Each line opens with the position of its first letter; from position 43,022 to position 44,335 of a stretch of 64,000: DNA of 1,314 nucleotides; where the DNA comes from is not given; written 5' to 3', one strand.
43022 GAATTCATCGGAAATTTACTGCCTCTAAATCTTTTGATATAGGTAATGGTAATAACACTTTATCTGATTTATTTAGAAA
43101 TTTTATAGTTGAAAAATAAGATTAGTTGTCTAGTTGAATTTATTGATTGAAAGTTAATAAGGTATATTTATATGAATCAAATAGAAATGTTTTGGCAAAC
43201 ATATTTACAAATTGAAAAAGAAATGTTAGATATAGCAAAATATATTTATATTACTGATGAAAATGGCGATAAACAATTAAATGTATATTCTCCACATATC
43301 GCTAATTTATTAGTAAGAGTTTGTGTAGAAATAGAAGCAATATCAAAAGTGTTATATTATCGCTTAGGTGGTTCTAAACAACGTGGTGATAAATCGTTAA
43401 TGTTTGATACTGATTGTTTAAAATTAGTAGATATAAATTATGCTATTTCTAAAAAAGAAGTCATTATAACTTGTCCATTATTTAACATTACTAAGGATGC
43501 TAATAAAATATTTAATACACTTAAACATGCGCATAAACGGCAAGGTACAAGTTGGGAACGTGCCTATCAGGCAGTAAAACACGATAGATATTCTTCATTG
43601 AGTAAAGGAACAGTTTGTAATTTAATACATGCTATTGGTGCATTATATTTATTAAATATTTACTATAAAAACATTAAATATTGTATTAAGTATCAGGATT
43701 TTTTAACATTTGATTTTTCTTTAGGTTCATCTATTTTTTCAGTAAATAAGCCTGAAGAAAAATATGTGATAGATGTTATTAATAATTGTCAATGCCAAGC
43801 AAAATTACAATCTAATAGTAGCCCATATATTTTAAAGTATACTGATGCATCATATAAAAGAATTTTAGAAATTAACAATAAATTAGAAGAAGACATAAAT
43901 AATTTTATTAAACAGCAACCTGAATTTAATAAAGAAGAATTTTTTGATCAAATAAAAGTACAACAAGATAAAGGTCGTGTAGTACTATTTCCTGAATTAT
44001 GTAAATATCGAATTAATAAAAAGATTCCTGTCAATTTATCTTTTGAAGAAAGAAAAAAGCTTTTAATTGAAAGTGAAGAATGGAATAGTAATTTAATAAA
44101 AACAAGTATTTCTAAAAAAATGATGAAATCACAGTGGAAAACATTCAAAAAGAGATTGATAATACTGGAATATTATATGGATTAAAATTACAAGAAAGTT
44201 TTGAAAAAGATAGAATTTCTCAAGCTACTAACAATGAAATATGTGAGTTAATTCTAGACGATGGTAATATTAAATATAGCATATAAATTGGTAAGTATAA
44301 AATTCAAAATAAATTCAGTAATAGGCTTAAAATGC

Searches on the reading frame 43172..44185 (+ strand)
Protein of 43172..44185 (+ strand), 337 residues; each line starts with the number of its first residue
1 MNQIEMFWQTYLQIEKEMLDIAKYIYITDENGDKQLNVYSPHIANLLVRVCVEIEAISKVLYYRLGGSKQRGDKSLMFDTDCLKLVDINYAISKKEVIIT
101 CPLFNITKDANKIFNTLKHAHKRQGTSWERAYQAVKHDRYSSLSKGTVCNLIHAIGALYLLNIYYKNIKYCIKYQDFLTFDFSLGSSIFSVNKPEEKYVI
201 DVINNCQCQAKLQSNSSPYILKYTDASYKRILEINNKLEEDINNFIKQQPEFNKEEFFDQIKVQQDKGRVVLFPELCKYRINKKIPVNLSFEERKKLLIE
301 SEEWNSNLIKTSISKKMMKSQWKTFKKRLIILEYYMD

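Call 4: search_protein_families(library=pfam, proteins=[window:43172-44185:+], max_evalue=1)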
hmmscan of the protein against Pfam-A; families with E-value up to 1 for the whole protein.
window:43172-44185:+ (337 aa): 0 families

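Call 5: search_protein_families(library=padloc, proteins=[window:43172-44185:+], max_evalue=1)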
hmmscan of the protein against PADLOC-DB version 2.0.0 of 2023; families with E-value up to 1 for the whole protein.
window:43172-44185:+ (337 aa): 0 families

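Call 7: search_protein_families(library=ncbifam, proteins=[window:43172-44185:+], max_evalue=1)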
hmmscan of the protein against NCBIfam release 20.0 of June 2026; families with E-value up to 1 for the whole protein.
window:43172-44185:+ (337 aa): 0 families

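Call 8: search_protein_families(library=phrogs, proteins=[window:43172-44185:+], max_evalue=1)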
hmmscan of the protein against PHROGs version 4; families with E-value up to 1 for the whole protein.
window:43172-44185:+ (337 aa): 1 family
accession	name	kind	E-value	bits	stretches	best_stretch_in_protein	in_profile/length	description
phrog_19461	-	unknown function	0.001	19.4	1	24-181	128-270/331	-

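Call 10: search_solved_structures(query=window:43172-44185:+, max_evalue=10)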
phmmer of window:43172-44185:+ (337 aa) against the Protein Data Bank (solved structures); distinct sequences matched with E-value up to 10: 0.

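Call 12: find_homologous_proteins(query=window:43172-44185:+, max_evalue=0.01)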
Query window:43172-44185:+ (337 aa): 975 proteins with E <= 0.01 among 2317 candidates; the best 120 are listed.
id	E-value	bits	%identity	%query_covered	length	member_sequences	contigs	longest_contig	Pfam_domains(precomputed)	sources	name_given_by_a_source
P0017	4.1e-221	751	100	100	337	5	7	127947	-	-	-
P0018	2.8e-136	472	68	91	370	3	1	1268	-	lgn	-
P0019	8.7e-131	454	65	92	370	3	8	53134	-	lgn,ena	-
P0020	5.6e-115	402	57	95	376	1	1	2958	-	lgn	-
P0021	8.9e-115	402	60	91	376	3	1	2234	-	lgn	-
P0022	1.4e-113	398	58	92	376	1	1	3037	-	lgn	-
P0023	1.4e-112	394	59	91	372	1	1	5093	-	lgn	-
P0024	1.8e-112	394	60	91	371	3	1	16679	-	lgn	-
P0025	1.3e-110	388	57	91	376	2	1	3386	-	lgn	-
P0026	5.7e-110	386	59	91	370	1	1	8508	-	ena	-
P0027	7.6e-110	385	57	91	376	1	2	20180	-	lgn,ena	-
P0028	8.2e-110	385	59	91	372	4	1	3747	-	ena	-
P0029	3.6e-107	377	55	91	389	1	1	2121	-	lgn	-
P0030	4.1e-107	376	53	91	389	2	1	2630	-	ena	-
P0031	4.3e-107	376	58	93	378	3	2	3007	-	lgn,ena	-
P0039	4.7e-105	370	56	93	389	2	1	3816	-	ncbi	-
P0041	1.9e-104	368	54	91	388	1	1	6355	-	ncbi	-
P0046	7.7e-104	366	55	91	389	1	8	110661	-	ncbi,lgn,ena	-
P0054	3.7e-103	363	91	55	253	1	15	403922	-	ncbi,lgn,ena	-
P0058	8.6e-103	362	54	91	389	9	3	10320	-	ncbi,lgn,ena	-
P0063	3.4e-102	360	54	91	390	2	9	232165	-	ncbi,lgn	-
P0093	4.2e-99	350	54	91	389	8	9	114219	-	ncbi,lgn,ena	-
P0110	2.2e-95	338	49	91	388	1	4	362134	-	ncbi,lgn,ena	-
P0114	1.5e-94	335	49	91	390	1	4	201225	-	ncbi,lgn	-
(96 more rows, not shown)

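Call 20: find_encoding_contigs(protein=P0019, flank=6000, max_places=3)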
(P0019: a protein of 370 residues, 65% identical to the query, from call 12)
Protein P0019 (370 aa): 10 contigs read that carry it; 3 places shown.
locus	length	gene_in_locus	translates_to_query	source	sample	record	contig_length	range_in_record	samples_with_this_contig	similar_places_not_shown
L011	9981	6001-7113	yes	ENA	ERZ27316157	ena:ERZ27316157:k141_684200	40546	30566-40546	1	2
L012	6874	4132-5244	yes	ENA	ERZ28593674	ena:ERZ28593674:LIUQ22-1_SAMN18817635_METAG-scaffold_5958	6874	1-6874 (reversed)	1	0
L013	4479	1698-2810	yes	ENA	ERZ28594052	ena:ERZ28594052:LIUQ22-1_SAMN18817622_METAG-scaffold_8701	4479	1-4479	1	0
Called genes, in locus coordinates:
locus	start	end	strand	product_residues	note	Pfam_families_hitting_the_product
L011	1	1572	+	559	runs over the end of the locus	PF00749:tRNA-synt_1c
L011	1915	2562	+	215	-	-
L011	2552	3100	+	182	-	PF01381:HTH_3, PF12844:HTH_19 (weak), PF13560:HTH_31 (weak)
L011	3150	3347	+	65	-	PF01381:HTH_3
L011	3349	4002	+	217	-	PF09499:RE_ApaLI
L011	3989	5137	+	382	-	PF01555:N6_N4_Mtase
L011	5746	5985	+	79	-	PF18050:Cyclophil_like2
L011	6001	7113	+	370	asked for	-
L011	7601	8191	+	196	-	-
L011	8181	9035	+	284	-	PF08843:AbiEii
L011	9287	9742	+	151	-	PF01909:NTP_transf_2, PF18765:Polbeta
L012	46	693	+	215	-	-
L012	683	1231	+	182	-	PF01381:HTH_3, PF12844:HTH_19 (weak), PF13560:HTH_31 (weak)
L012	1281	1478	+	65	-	PF01381:HTH_3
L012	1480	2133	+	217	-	PF09499:RE_ApaLI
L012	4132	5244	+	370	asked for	-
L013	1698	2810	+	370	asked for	-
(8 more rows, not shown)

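Call 21: find_encoding_contigs(protein=P0046, flank=6000, max_places=3)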
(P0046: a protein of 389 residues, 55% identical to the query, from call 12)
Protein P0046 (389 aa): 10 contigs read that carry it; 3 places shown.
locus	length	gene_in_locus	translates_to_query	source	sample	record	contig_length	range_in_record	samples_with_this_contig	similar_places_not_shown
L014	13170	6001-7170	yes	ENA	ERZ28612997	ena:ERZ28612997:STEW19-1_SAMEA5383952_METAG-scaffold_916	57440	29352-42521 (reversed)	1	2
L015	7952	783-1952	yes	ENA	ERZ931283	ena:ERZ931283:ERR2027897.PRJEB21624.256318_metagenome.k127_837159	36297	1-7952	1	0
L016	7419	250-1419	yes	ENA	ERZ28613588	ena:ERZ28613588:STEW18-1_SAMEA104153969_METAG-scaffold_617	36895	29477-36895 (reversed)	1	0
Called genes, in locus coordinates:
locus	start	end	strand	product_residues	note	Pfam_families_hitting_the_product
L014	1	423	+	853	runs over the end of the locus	PF07549:Sec_GG (faint), PF21760:SecD_1st, PF22599:SecDF_P1_head, PF02355:SecD_SecF_C, PF03176:MMPL (weak), PF02355:SecD_SecF_C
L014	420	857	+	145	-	-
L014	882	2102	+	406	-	PF01960:ArgJ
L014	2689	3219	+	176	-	PF13338:AbiEi_4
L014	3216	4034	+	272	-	PF08843:AbiEii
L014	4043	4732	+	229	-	PF00149:Metallophos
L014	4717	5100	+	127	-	PF13811:DUF4186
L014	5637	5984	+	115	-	-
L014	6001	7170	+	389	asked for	-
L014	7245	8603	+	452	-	-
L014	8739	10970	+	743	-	PF01555:N6_N4_Mtase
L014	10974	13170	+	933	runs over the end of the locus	PF04851:ResIII, PF27151:YagJ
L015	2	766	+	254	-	?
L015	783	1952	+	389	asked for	-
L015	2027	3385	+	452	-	-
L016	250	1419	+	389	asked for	-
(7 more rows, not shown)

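Call 22: find_encoding_contigs(protein=P0110, flank=6000, max_places=2)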
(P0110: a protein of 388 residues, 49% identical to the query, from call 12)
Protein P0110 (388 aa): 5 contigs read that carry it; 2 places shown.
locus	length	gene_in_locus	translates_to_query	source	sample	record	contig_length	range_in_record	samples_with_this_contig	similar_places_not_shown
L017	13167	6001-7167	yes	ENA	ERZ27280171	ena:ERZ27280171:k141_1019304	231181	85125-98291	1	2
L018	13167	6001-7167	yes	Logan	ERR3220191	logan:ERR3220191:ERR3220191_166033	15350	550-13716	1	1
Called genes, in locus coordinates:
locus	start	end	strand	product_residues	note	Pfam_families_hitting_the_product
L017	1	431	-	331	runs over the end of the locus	PF13481:AAA_25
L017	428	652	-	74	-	-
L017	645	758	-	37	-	-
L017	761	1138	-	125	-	PF21983:NikA-like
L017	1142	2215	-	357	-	PF14657:Arm-DNA-bind_4, PF14659:Phage_int_SAM_3, PF00589:Phage_integrase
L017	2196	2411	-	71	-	-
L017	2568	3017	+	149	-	PF13560:HTH_31, PF12844:HTH_19 (weak), PF13443:HTH_26 (weak), PF01381:HTH_3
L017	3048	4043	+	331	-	PF12358:DUF3644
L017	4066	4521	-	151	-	-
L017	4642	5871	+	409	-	PF01637:ATPase_2 (faint), PF13173:AAA_14, PF13635:DUF4143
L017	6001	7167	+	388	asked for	-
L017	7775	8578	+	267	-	-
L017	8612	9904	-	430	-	PF01555:N6_N4_Mtase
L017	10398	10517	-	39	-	-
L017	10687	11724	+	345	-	PF01381:HTH_3, PF12844:HTH_19, PF13443:HTH_26 (faint), PF13560:HTH_31, PF20432:Xre-like-HTH (faint), PF13560:HTH_31, PF01381:HTH_3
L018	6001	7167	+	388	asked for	-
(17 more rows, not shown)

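Call 40: predict_structure(alignment_id=A2)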
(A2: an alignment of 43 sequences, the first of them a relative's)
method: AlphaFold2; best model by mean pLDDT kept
length: 370 residues; sequences in the alignment: 43
mean_pLDDT: 92.2   pTM: 0.83
mean pLDDT of the five models: 92.2, 92.1, 91.5, 91.1, 88.8
residues with pLDDT >= 90: 305; 70-90: 60; 50-70: 5; < 50: 0
segments of 3 or more residues with pLDDT < 50: none
pLDDT, mean of each block of 10 residues (from residue 1): 91 96 91 89 93 95 94 87 94 95 92 92 78 80 89 97 95 93 95 95 90 95 95 94 94 94 88 95 95 95 92 90 95 95 91 93 93
secondary structure, 60 per line:
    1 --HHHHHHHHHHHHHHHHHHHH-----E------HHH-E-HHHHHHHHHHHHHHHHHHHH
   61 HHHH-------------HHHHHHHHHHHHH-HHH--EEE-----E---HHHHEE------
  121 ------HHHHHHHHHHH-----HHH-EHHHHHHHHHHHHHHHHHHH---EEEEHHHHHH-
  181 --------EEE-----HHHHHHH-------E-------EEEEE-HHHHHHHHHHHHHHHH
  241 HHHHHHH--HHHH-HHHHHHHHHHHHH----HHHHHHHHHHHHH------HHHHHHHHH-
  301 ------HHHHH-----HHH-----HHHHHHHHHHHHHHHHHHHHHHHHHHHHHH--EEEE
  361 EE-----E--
elements in order: H3-22 H41-64 H78-90 E97-99 H109-112 H127-137 H148-166 E170-173 H174-179 E189-191 H197-203 E219-223 H225-247 H250-253 H255-267 H272-284 H291-299 H307-311 H325-354 E357-362

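Call 42: search_protein_representatives(alignment_id=A2)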
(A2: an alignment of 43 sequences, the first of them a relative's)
Query: 43 sequences, 389 profile positions. Proteins with E-value up to 0.001 (for the whole library): 1057; up to 1e-10: 550; up to 1e-30: 256. The best 150 are listed.
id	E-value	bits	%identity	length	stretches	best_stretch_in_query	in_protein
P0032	1.7e-175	600.5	-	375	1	1-387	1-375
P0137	5.3e-170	582.4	-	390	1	1-387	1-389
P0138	5.4e-164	562.6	-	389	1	2-388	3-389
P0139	8.8e-150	515.8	-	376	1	1-380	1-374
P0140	1.7e-137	475.4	-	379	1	1-380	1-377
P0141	2.4e-131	455.1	-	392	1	1-388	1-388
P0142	1.0e-114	400.4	-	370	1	1-387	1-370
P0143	4.6e-114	398.3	-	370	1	2-385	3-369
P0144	1.0e-112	393.8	-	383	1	1-370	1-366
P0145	1.5e-112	393.3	-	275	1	1-255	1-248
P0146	9.7e-111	387.3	-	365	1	1-380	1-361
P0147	1.9e-110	386.3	-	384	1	1-374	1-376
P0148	1.2e-107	377.1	-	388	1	1-381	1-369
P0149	1.0e-106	374.0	-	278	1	1-207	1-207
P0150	3.7e-101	355.8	-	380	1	4-378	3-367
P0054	3.7e-92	326.1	-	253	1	146-388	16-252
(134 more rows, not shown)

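Call 43: fold_search(model_id=the predicted structure, library=pdb)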
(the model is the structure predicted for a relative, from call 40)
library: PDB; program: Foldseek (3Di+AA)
matches with E <= 10: 69; with E <= 0.001: 0
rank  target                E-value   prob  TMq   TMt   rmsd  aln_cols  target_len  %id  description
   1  8r5s_A                1.1e+00  0.04  0.10  0.14  28.1       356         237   11  t113 - De-novo designed soluble homotetramer (released 2024-11-27)
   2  4onr                  2.1e+00  0.12  0.16  0.31  13.3       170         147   10  Crystal structure of Borrelia burgdorferi decorin-binding protein DbpA (released 2014-07-09)
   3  4eu2_K                2.2e+00  0.01  0.06  0.10  20.5       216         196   11  Crystal structure of 20s proteasome with novel inhibitor K-7174 (released 2013-05-01)
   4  3eo8_A                2.4e+00  0.04  0.11  0.16  18.1       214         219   11  Crystal structure of BluB-like flavoprotein (YP_001089088.1) from CLOSTRIDIUM DIFFICILE 630 at 1.74 A resolution (released 2008-11-04)
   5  8u7u_K                2.5e+00  0.01  0.07  0.11  20.4       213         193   11  Proteasome 20S Core Particle from Beta 3 D205 deletion (released 2024-04-17)
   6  9ehg_A                2.9e+00  0.01  0.11  0.05  21.2       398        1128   13  FnCas9 perfect match DNA product state no RuvC (released 2025-10-01)
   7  8r5s_E                3.3e+00  0.02  0.10  0.14  28.1       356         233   11  t113 - De-novo designed soluble homotetramer (released 2024-11-27)
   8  9p81_R                3.6e+00  0.02  0.12  0.14  30.3       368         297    9  NTSR1-Gi-NTS(8-13), GTP-bound Complex in the Canonical, AHD Open State (C-Open-GTP) (released 2026-03-25)
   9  4g4s_K                4.2e+00  0.01  0.06  0.11  20.5       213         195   11  Structure of Proteasome-Pba1-Pba2 Complex (released 2012-09-05)
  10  3ipu_A                4.4e+00  0.02  0.11  0.14  17.9       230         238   10  X-ray structure of benzisoxazole urea synthetic agonist bound to the LXR-alpha (released 2010-06-02)
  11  1wp1_A                4.4e+00  0.01  0.11  0.10  39.1       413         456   11  Crystal structure of the drug-discharge outer membrane protein, OprM (released 2004-11-02)
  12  1tj7_A                4.6e+00  0.05  0.16  0.13  19.1       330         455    8  Structure determination and refinement at 2.44 A resolution of Argininosuccinate lyase from E. coli (released 2004-10-26)
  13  9jk7_A                4.6e+00  0.02  0.13  0.13  18.5       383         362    9  Human VANGL2 hexamer (released 2024-12-25)
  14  1yc9                  4.6e+00  0.01  0.10  0.09  39.4       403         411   11  The crystal structure of the outer membrane protein VceC from the bacterial pathogen Vibrio cholerae at 1.8 resolution (released 2005-03-01)
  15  3j80_F                5.1e+00  0.02  0.10  0.14  15.1       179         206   12  CryoEM structure of 40S-eIF1-eIF1A preinitiation complex (released 2014-11-05)
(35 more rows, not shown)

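Call 45: search_protein_families(library=pfam, alignment_id=A5, max_evalue=1)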
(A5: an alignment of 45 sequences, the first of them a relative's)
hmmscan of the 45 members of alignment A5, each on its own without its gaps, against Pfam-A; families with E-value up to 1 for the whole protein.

A. member 1, P0019 (370 aa): 0 families

B. families by the number of members that match (of 45 scanned): 37 families (the first 25 are shown)
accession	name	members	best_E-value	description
PF20990.2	DUF2207_C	4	0.00093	Predicted membrane protein (DUF2207) C-terminal domain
PF23300.3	HEAT_Nup120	2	0.0023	Nucleoporin Nup120, HEAT repeats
PF13418.12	Kelch_4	1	0.0013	Galactose oxidase, central domain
PF05450.20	Nicastrin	1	0.0078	Nicastrin large lobe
PF13390.11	DUF4108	1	0.0092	Protein of unknown function (DUF4108)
PF22722.2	NA-iREase1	1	0.01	NACHT-associated inactive Restriction Endonuclease 1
PF11242.13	DUF2774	1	0.01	Protein of unknown function (DUF2774)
PF15368.11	BioT2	1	0.03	Spermatogenesis family BioT2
PF10730.14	DUF2521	1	0.031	Protein of unknown function (DUF2521)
PF08661.17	Rep_fac-A_3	1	0.035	Replication factor A protein 3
PF17601.7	DUF5497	1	0.035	Family of unknown function (DUF5497)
PF09039.17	HTH_Tnp_Mu_2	1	0.04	Mu DNA binding, I gamma subdomain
PF11629.13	Mst1_SARAH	1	0.045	C terminal SARAH domain of Mst1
PF03177.20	Nucleoporin_C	1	0.047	Non-repetitive/WGA-negative nucleoporin C-terminal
PF21893.1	DUF6918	1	0.056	Family of unknown function (DUF6918)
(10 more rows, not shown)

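Call 46: search_solved_structures(query=A5, max_evalue=10, show_alignments=2)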
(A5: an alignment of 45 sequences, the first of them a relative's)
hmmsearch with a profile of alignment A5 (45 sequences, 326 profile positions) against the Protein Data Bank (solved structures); distinct sequences matched with E-value up to 10: 2.
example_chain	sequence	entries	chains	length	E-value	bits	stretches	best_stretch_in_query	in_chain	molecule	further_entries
1x79_B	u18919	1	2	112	1.7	11.1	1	219-301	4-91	Rab GTPase binding effector protein 1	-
4n3y_B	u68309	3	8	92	2.6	10.5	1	220-288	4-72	Rab GTPase-binding effector protein 1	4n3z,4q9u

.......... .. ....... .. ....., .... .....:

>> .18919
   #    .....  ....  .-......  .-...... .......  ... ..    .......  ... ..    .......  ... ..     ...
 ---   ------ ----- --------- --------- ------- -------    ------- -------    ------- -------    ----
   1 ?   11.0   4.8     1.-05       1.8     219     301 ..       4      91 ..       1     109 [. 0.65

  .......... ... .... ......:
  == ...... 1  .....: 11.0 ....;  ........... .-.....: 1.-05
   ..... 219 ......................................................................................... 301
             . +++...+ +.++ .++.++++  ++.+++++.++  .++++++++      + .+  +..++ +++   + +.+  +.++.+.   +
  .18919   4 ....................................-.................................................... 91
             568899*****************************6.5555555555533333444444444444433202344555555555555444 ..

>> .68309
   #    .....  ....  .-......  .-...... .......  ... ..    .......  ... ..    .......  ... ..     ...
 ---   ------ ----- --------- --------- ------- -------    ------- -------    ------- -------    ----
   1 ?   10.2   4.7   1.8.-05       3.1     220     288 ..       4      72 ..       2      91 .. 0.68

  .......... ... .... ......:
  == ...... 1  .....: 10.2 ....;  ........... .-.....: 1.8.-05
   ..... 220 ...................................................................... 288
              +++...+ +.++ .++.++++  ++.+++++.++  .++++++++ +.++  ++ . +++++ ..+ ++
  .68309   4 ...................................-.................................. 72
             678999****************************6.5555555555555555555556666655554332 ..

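Call 49: fold_search(model_id=the predicted structure, library=viral)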
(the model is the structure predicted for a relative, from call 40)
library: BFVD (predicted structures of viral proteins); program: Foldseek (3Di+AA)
matches with E <= 10: 98; with E <= 0.001: 1
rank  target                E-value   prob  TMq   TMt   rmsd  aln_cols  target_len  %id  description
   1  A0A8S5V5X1            8.0e-04  1.00  0.32  0.71   4.3       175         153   20  Uncharacterized protein (Fragment) [Siphoviridae sp. ctdd214]
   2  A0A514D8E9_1          1.3e+00  0.02  0.08  0.04  19.8       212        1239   11  RNA-directed RNA polymerase [Aspiviridae sp.]
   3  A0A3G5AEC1            1.5e+00  0.02  0.09  0.07  20.3       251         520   11  Asparaginyl-tRNA synthetase [Satyrvirus sp.]
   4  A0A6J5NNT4            1.9e+00  0.01  0.09  0.09  36.1       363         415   11  Uncharacterized protein [uncultured Caudovirales phage]
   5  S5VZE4                2.1e+00  0.04  0.09  0.17  16.3       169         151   12  Uncharacterized protein [Pseudomonas phage PaBG]
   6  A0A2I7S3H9            2.1e+00  0.02  0.12  0.11  24.2       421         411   10  (no name in the UniProt tables at hand)
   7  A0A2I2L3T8            2.2e+00  0.01  0.09  0.11  21.6       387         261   14  Uncharacterized protein [Orpheovirus IHUMI-LCC2]
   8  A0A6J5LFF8            2.3e+00  0.03  0.16  0.08  23.9       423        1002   12  Uncharacterized protein [uncultured Caudovirales phage]
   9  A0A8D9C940            2.5e+00  0.13  0.11  0.14  10.8        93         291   12  Putative chorismate mutase-like protein [uncultured marine phage]
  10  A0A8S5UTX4            2.5e+00  0.02  0.11  0.13  22.2       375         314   11  Uncharacterized protein [Myoviridae sp. ctYA416]
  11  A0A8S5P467            2.6e+00  0.03  0.17  0.11  25.9       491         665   11  Minor capsid protein [Myoviridae sp. ctXVO17]
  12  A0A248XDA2            2.7e+00  0.05  0.10  0.16  15.7       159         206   15  Uncharacterized protein [Klebsiella phage YMC16/01/N133_KPN_BP]
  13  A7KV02                2.9e+00  0.04  0.11  0.17  14.6       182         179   13  (no name in the UniProt tables at hand)
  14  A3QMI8                3.0e+00  0.02  0.12  0.12  28.8       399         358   10  Membrane protein ORF16 [Cyprinid herpesvirus 3]
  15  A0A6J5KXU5            3.0e+00  0.01  0.10  0.09  22.7       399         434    9  Uncharacterized protein [uncultured Caudovirales phage]
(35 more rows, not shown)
